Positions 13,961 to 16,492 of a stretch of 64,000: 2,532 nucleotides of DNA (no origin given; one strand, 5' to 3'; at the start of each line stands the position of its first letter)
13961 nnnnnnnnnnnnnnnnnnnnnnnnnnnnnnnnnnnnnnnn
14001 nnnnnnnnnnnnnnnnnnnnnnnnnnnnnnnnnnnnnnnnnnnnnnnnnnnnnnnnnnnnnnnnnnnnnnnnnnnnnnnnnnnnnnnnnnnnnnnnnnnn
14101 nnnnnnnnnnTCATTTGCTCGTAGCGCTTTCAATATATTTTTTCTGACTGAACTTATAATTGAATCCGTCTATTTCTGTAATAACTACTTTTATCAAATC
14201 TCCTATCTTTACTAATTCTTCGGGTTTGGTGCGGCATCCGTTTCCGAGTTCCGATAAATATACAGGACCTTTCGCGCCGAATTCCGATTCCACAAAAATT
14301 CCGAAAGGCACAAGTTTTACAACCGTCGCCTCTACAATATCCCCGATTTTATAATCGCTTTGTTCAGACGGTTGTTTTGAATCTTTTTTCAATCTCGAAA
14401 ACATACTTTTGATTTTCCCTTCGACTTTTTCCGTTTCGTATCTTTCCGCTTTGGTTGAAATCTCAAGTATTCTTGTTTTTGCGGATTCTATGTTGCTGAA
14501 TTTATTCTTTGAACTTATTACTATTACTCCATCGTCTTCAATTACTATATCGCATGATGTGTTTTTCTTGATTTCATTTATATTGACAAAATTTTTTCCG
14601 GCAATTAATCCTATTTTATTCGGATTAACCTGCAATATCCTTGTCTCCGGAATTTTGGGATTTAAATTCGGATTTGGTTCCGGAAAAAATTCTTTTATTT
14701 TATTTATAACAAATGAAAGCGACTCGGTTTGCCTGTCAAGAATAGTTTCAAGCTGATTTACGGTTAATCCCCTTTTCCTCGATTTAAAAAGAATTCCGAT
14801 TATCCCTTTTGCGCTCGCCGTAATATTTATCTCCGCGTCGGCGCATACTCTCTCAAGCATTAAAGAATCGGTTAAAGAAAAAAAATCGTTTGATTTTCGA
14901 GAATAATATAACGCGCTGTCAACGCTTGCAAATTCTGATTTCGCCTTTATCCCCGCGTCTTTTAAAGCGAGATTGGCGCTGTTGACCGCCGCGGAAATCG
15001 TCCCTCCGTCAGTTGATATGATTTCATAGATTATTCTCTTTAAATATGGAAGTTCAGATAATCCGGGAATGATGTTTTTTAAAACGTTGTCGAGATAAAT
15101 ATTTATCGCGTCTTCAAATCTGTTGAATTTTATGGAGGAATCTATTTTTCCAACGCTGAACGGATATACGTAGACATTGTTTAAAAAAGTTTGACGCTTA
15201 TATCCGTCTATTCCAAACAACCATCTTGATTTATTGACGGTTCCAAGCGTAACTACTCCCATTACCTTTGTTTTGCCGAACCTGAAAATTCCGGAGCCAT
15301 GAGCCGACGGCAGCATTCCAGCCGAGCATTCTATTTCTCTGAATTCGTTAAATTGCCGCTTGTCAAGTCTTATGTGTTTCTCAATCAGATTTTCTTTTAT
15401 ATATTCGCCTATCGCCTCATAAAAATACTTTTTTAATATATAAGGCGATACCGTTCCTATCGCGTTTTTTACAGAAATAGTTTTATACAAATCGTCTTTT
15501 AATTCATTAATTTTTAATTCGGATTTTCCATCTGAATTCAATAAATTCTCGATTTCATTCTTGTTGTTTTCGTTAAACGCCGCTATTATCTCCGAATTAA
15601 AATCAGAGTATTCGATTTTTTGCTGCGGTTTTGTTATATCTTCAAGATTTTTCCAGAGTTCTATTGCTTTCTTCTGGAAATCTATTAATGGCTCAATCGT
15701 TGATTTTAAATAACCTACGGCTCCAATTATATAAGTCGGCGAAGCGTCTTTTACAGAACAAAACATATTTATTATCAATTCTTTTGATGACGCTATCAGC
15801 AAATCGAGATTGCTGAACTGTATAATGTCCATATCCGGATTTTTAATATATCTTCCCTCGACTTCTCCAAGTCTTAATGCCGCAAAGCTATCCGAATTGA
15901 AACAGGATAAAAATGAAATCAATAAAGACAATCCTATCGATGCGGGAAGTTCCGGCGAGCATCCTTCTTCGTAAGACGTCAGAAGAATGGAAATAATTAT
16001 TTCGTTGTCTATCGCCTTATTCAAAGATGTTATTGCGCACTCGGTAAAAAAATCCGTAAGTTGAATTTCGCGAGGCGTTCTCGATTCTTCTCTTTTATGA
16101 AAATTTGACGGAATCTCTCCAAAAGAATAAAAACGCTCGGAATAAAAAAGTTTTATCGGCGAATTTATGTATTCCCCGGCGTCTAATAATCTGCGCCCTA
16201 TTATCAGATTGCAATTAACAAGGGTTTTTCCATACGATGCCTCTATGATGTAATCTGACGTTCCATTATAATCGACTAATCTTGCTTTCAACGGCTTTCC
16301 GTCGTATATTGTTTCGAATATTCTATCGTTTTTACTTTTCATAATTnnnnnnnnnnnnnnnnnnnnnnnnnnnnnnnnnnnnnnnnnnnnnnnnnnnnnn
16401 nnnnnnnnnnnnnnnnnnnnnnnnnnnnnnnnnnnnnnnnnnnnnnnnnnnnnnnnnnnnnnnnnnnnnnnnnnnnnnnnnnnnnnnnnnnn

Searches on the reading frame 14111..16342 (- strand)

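Call 10: search_protein_families(library=pfam, proteins=[window:14111-16342:-], max_evalue=0.001)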
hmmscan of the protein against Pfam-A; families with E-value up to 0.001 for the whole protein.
window:14111-16342:- (743 aa): 3 families
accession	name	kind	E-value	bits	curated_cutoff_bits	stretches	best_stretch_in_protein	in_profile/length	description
PF01138.27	RNase_PH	-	7.9e-20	72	25.5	1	333-465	1-129/130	3' exoribonuclease family, domain 1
PF00575.29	S1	-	4.3e-11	43.5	22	1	665-725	3-63/74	S1 RNA binding domain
PF00013.35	KH_1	-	8.9e-07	29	21.5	1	569-626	3-65/66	KH domain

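Call 53: search_protein_families(library=padloc, proteins=[window:14111-16342:-], max_evalue=0.001)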
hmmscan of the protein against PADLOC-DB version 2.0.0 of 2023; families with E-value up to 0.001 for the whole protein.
window:14111-16342:- (743 aa): 0 families
